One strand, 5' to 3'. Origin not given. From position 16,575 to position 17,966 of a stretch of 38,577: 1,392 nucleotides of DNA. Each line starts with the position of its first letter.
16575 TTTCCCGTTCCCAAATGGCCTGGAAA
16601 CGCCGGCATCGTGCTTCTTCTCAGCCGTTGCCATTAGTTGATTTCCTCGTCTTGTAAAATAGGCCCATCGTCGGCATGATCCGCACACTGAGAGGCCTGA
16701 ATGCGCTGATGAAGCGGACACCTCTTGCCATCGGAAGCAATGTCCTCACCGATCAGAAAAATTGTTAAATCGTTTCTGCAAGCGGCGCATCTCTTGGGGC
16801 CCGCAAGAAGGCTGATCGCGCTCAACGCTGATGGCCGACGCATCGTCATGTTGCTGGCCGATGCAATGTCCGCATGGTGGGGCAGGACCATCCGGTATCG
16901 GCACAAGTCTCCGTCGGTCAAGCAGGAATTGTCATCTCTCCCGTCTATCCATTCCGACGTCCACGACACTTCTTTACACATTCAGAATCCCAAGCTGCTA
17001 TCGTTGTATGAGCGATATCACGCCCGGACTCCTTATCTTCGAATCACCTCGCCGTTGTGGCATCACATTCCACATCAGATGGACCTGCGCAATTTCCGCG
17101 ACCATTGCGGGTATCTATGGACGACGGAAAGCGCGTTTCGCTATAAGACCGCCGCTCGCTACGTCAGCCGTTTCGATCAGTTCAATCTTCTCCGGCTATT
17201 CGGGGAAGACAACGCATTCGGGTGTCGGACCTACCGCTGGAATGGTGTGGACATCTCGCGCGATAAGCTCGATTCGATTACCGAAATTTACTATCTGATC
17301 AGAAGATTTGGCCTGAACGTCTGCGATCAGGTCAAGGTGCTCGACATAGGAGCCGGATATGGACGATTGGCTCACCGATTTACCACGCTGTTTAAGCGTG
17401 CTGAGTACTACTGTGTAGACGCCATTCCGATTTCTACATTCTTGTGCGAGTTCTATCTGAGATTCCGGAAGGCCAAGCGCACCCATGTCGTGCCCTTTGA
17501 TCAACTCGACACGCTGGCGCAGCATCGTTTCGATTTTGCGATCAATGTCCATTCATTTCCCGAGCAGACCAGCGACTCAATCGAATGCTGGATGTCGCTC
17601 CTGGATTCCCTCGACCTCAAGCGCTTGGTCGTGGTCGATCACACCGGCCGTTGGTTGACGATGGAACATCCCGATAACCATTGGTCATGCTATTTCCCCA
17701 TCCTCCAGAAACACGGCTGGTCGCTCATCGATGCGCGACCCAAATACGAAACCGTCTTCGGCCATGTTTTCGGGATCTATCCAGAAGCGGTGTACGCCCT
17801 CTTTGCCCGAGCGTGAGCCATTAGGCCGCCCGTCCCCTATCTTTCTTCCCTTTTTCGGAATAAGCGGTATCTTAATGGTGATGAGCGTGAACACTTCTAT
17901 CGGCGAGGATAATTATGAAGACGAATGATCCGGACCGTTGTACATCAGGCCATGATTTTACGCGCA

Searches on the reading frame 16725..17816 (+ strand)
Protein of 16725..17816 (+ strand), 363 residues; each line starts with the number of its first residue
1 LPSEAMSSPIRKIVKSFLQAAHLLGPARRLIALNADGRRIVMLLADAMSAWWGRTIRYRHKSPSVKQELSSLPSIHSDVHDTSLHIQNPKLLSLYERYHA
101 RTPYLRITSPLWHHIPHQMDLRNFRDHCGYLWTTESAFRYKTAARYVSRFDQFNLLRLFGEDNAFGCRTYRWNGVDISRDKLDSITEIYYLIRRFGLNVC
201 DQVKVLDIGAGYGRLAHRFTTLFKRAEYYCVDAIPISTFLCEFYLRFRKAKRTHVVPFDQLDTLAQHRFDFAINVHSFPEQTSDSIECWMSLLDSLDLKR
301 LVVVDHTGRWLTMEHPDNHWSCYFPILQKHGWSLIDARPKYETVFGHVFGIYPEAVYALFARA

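Call 23: search_protein_families(library=pfam, proteins=[window:16725-17816:+], max_evalue=0.001)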
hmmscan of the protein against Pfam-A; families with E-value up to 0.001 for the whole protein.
window:16725-17816:+ (363 aa): 2 families
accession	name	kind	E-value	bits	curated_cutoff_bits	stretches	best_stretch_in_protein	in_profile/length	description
PF05175.20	MTS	-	6.5e-06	26.3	23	1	178-274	12-104/170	Methyltransferase small domain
PF08242.18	Methyltransf_12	-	0.00011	23.2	30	1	206-273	1-70/98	Methyltransferase domain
